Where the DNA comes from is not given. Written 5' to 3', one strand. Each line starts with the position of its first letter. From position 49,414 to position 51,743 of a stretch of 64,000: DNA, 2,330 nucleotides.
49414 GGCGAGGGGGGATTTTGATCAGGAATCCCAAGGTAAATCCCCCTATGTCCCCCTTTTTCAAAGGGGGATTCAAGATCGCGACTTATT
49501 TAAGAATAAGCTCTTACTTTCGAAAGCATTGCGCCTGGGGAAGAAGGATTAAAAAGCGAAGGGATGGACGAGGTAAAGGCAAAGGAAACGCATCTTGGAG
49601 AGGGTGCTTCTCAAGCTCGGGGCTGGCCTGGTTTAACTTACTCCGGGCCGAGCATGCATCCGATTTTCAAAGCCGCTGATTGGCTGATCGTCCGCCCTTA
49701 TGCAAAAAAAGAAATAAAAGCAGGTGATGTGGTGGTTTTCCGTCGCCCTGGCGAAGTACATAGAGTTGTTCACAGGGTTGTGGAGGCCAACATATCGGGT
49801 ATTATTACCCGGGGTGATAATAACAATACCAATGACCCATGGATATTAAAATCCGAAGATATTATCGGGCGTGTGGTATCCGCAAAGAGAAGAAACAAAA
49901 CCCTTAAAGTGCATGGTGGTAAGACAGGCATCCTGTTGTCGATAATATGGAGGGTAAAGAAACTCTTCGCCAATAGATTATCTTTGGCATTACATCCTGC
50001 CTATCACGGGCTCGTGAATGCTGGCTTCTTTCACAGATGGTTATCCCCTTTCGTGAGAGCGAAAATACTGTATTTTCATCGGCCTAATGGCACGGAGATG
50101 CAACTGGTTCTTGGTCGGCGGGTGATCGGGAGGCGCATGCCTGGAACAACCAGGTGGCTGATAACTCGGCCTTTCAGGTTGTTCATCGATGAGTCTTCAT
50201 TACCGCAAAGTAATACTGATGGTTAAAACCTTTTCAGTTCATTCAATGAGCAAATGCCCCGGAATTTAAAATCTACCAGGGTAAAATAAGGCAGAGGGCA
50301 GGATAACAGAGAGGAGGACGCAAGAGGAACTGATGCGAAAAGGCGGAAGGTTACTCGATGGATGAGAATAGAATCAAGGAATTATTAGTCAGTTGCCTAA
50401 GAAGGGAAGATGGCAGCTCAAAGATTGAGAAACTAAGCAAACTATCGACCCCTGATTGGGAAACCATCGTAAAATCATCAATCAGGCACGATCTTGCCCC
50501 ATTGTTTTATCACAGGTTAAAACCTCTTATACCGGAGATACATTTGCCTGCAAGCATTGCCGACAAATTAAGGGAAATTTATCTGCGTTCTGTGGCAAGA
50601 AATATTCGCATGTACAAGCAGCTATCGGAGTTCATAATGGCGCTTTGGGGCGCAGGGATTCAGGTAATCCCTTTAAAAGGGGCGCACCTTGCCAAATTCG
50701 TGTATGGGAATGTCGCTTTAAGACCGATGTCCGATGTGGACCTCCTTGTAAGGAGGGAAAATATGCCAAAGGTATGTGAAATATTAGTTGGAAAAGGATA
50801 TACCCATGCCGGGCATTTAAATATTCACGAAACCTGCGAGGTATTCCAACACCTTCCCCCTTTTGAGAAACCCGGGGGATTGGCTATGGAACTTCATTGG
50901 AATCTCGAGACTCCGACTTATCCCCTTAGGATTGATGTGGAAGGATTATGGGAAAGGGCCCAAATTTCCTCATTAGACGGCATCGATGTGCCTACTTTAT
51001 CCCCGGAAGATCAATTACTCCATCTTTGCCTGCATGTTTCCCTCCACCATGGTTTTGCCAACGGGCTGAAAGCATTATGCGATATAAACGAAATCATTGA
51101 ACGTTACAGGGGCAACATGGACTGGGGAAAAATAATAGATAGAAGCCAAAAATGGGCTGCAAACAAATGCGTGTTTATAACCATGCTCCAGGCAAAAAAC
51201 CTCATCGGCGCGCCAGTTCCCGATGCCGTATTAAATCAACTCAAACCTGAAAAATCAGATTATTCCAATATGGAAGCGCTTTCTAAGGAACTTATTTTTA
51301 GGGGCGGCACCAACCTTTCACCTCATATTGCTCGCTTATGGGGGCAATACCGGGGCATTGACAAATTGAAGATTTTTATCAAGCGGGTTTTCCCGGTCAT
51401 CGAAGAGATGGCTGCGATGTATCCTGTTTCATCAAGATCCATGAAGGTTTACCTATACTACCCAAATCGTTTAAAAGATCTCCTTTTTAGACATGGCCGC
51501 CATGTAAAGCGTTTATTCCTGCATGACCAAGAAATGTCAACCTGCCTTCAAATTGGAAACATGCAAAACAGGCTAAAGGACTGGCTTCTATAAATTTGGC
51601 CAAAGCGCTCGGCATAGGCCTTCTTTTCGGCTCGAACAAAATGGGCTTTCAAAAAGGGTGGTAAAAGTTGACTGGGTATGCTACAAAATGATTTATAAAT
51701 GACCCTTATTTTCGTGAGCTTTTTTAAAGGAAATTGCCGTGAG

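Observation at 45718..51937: RiPP-type cluster: PqqD-RRE, two radical-SAM/SPASM maturases, HprK-like P-loop protein, S26 peptidase, nucleotidyltransferase and a candidate precursor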

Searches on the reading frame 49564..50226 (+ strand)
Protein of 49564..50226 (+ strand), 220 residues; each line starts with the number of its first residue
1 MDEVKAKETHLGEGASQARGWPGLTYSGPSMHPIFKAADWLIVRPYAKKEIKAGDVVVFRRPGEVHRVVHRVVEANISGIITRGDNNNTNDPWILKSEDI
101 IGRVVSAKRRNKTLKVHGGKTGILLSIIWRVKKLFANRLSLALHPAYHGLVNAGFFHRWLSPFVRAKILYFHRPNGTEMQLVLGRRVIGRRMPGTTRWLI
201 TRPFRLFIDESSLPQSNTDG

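Call 3: search_protein_families(library=ncbifam, proteins=[window:49564-50226:+], max_evalue=0.01)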
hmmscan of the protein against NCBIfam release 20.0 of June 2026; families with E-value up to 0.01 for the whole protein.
window:49564-50226:+ (220 aa): 4 families
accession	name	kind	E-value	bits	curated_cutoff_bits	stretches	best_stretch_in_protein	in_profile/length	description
TIGR02228.1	sigpep_I_arch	equivalog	8.5e-20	71.2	51.85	1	28-107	38-121/158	signal peptidase I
TIGR02754.1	sod_Ni_protease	equivalog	5.6e-08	33.2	63.25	1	27-92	4-72/90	nickel-type superoxide dismutase maturation protease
TIGR02227.1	sigpep_I_bact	equivalog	2.2e-07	30.9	47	1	27-91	26-93/162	signal peptidase I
NF046067.1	SigPepSipWBacil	equivalog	3.3e-06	26.8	190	1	26-103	44-124/189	signal peptidase I SipW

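Call 4: search_protein_families(library=pfam, proteins=[window:49564-50226:+], max_evalue=0.01)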
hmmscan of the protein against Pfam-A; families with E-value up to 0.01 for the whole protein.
window:49564-50226:+ (220 aa): 2 families
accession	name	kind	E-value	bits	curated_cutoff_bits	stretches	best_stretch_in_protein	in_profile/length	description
PF00717.28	Peptidase_S24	-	6.5e-07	29.5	23.3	1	24-105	38-116/116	Peptidase S24-like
PF10502.14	Peptidase_S26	-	0.00013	22.4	22.9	1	26-73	28-78/168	Signal peptidase, peptidase S26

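Call 60: find_homologous_proteins(query=window:49564-50226:+, max_evalue=0.001)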
Query window:49564-50226:+ (220 aa): 65 proteins with E <= 0.001 among 604 candidates.
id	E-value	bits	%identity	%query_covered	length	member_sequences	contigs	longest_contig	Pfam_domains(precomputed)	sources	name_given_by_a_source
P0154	1.1e-139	481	96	100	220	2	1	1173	PF00717.29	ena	-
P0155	1.3e-107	376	79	100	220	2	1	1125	PF00717.29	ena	-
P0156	3.9e-106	371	78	100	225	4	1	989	-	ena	-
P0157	1.4e-105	369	78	100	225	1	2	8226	PF00717.29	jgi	jgi:signal peptidase I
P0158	1.2e-100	353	73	100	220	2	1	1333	-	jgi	jgi:signal peptidase I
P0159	1.4e-75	271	81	69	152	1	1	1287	-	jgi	jgi:hypothetical protein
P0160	9.0e-62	226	53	94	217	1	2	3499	PF10502.15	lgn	-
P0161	7.4e-57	210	51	87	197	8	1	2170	PF00717.29,PF10502.15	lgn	-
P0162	1.0e-55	206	52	87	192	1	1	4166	PF10502.15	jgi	jgi:signal peptidase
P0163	1.1e-55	206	51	87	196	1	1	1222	PF10502.15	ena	-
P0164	2.1e-55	205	53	87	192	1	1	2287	-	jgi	jgi:hypothetical protein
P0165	7.6e-55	204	49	87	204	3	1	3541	PF10502.15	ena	-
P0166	1.0e-54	203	51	88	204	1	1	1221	PF10502.15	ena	-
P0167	2.0e-54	202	51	86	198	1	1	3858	PF00717.29,PF10502.15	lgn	-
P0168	2.2e-54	202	51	87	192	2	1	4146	-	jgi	jgi:hypothetical protein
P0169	2.6e-54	202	51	88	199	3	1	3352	PF10502.15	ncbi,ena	-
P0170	3.3e-54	201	52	87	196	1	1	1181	PF10502.15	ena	-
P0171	7.2e-54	200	52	86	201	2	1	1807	PF10502.15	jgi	jgi:hypothetical protein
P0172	9.3e-54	200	51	87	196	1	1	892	PF10502.15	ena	-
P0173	1.5e-53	199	50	87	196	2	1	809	PF10502.15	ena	-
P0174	2.4e-53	199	52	86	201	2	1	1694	PF10502.15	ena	-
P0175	9.3e-53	197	50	86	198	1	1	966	PF00717.29,PF10502.15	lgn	-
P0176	2.9e-52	195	52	87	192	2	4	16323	PF10502.15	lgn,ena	-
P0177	7.2e-52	194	49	87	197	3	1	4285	PF10502.15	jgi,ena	-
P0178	1.1e-51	193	49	87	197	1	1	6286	PF00717.29,PF10502.15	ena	-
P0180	2.5e-51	192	51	87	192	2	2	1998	PF10502.15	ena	-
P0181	3.1e-51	192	47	89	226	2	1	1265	PF00717.29,PF10502.15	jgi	-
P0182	4.4e-51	191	51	87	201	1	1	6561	PF10502.15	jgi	jgi:hypothetical protein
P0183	4.8e-51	191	51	84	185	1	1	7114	PF10502.15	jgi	jgi:signal peptidase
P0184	5.6e-51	191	50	89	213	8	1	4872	PF10502.15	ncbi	-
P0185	5.9e-51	191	48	88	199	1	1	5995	PF10502.15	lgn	-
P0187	5.3e-50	188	48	87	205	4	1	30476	PF10502.15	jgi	-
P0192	2.9e-48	182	47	87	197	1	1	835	PF00717.29,PF10502.15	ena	-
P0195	1.2e-43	167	45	87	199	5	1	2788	PF10502.15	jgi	jgi:signal peptidase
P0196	5.6e-43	165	46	88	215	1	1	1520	PF00717.29,PF10502.15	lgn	-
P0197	7.7e-43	164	45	88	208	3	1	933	PF10502.15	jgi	-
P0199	1.0e-41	161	40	86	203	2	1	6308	PF10502.15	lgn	-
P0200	2.3e-41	159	46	86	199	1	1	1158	PF10502.15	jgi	jgi:signal peptidase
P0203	1.9e-36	143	41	87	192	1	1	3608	PF10502.15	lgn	-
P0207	6.6e-34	135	39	86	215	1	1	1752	PF00717.29,PF10502.15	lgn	-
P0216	6.1e-17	80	33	88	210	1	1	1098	PF00717.29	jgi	jgi:signal peptidase I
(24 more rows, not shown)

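Call 66: predict_structure(alignment_id=A5)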
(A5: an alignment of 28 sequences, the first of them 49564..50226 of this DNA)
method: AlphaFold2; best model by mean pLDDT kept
length: 220 residues; sequences in the alignment: 28
mean_pLDDT: 76.5   pTM: 0.56
mean pLDDT of the five models: 76.5, 75.7, 74.1, 73.5, 72.7
residues with pLDDT >= 90: 34; 70-90: 131; 50-70: 33; < 50: 22
segments of 3 or more residues with pLDDT < 50: 1-20
pLDDT, mean of each block of 10 residues (from residue 1): 35 35 63 74 80 90 84 89 85 88 90 88 86 81 74 63 76 88 86 86 75 68
secondary structure, 60 per line:
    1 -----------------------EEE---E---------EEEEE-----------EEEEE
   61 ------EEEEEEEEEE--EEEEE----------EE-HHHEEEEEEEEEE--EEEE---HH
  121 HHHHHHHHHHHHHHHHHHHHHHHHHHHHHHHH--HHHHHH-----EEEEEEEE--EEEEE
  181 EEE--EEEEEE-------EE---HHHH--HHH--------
elements in order: E24-26 E40-44 E56-60 E67-76 E79-83 E100-109 E112-115 H119-152 H155-160 E166-173 E176-183 E186-191 H204-207

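Call 69: fold_search(model_id=the predicted structure, library=pdb)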
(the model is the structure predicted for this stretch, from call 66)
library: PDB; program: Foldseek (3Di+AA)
matches with E <= 10: 939; with E <= 0.001: 1
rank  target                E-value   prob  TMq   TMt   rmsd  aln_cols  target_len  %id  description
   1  7p2q_A                7.2e-04  1.00  0.31  0.44   9.1       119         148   27  Human Signal Peptidase Complex Paralog C (SPC-C) (released 2021-10-06)
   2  7p2p_A                3.4e-03  1.00  0.31  0.44   9.3       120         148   25  Human Signal Peptidase Complex Paralog A (SPC-A) (released 2021-10-06)
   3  4n31_A                1.2e-02  1.00  0.29  0.43   8.5       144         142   12  Structure and activity of Streptococcus pyogenes SipA: a signal peptidase homologue essential for pilus polymerisation (released 2014-08-20)
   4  3tzv_C                1.8e-01  0.20  0.18  0.16  17.7       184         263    9  Crystal structure of an iNKT TCR in complex with CD1d-lysophosphatidylcholine (released 2012-04-25)
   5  8sos_A                1.8e-01  0.16  0.15  0.13  17.8       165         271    9  Human CD1d presenting sphingomyelin C24:1 in complex with VHH nanobody 1D17 (released 2023-12-13)
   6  6c6c_A                2.5e-01  0.16  0.15  0.13  17.7       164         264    7  Structure of glycolipid aGSA[20,6P] in complex with mouse CD1d (released 2019-01-30)
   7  6bnl_E                2.5e-01  0.14  0.14  0.13  16.9       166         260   11  Crystal structure of TCR-MHC-like molecule (released 2018-04-04)
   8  4mq7_A                2.6e-01  0.28  0.19  0.16  17.4       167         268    8  Structure of human CD1d-sulfatide (released 2013-12-18)
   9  3arb_A                2.6e-01  0.14  0.15  0.12  16.9       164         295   11  Ternary crystal structure of the NKT TCR-CD1d-alpha-galactosylceramide analogue-OCH (released 2011-03-30)
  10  3o9w_A                2.8e-01  0.15  0.17  0.15  17.7       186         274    8  Recognition of a Glycolipid Antigen by the iNKT Cell TCR (released 2010-09-29)
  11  3arf_A                2.8e-01  0.14  0.15  0.11  16.9       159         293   11  Ternary crystal structure of the mouse NKT TCR-CD1d-C20:2 (released 2011-03-30)
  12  8sgm_A                2.9e-01  0.16  0.15  0.13  17.8       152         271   11  Crystal Structure of CD1d-lipid complexed with Beta-2-Microglobulin, TCR Alpha-Chain and TCR Beta-Chain (released 2024-04-24)
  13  4mng_A                3.1e-01  0.14  0.15  0.13  17.9       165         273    8  Structure of the DP10.7 TCR with CD1d-sulfatide (released 2013-12-18)
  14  6oor_A                3.1e-01  0.14  0.15  0.13  17.8       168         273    7  Structure of 1B1 bound to mouse CD1d (released 2019-07-17)
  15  4wvj_A                3.2e-01  0.98  0.32  0.15   3.8       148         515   16  Crystal structure of the Type-I signal peptidase from Staphylococcus aureus (SpsB) in complex with an inhibitor peptid (released 2015-09-23)
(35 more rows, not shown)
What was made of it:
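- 49564..50226 (+): Soluble S26 (Sec11/SipW-type, Ser-His) peptidase with a conserved C-terminal extension, 220 aa; predicted leader peptidase. The AF2 model's best PDB hits are human SEC11C and SEC11A (call 69).
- On Signal peptidase I (S26): The fold matches SEC11A/C (call 69).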

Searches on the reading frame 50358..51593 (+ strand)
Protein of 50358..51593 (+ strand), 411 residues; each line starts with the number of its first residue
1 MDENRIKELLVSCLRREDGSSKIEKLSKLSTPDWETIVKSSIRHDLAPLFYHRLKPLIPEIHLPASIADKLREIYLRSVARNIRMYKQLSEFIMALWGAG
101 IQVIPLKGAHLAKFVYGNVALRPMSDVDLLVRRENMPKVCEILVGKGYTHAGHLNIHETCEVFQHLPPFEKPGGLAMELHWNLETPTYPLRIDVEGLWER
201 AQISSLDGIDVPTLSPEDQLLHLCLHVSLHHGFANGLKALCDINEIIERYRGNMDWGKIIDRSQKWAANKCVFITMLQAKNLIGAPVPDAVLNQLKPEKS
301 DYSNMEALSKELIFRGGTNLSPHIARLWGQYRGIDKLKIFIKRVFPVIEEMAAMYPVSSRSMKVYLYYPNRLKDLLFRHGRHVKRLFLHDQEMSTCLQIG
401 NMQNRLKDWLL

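Call 3: search_protein_families(library=ncbifam, proteins=[window:50358-51593:+], max_evalue=0.01)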
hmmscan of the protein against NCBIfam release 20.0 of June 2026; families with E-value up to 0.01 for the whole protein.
window:50358-51593:+ (411 aa): 0 families

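Call 4: search_protein_families(library=pfam, proteins=[window:50358-51593:+], max_evalue=0.01)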
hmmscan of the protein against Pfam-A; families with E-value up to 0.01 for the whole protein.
window:50358-51593:+ (411 aa): 1 family
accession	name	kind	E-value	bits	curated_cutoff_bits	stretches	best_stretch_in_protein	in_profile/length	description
PF14907.12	NTP_transf_5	-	2.6e-60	204.5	31.2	1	32-283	3-248/249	Uncharacterised nucleotidyltransferase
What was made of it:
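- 50358..51593 (+): PF14907 (NTP_transf_5) nucleotidyltransferase-fold protein, 411 aa. PF14907 204.5 bits (call 4).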

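Call 48: search_solved_structures(query=A4, max_evalue=10, show_alignments=1)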
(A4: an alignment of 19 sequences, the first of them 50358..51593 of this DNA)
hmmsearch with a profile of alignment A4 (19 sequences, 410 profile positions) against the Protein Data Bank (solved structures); distinct sequences matched with E-value up to 10: 1.
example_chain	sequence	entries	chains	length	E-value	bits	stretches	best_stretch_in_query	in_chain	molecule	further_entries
2pv4_A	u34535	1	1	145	0.35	12.8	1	264-348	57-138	Uncharacterized protein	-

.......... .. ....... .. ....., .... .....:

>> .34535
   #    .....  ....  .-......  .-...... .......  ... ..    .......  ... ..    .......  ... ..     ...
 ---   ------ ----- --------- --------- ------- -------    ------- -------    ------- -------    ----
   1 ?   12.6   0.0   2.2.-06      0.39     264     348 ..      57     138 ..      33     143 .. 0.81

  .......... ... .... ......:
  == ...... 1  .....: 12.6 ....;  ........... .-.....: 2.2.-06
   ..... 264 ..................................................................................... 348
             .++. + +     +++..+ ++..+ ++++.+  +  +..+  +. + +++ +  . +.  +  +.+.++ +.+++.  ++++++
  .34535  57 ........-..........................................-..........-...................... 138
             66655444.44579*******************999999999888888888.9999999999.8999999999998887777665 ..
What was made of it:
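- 50358..51593 (+): No informative PDB sequence relative was found (call 48).
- Tried and rejected: A profile of the NTase against PDB sequences gave only a meaningless 12.8-bit hit (call 48).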
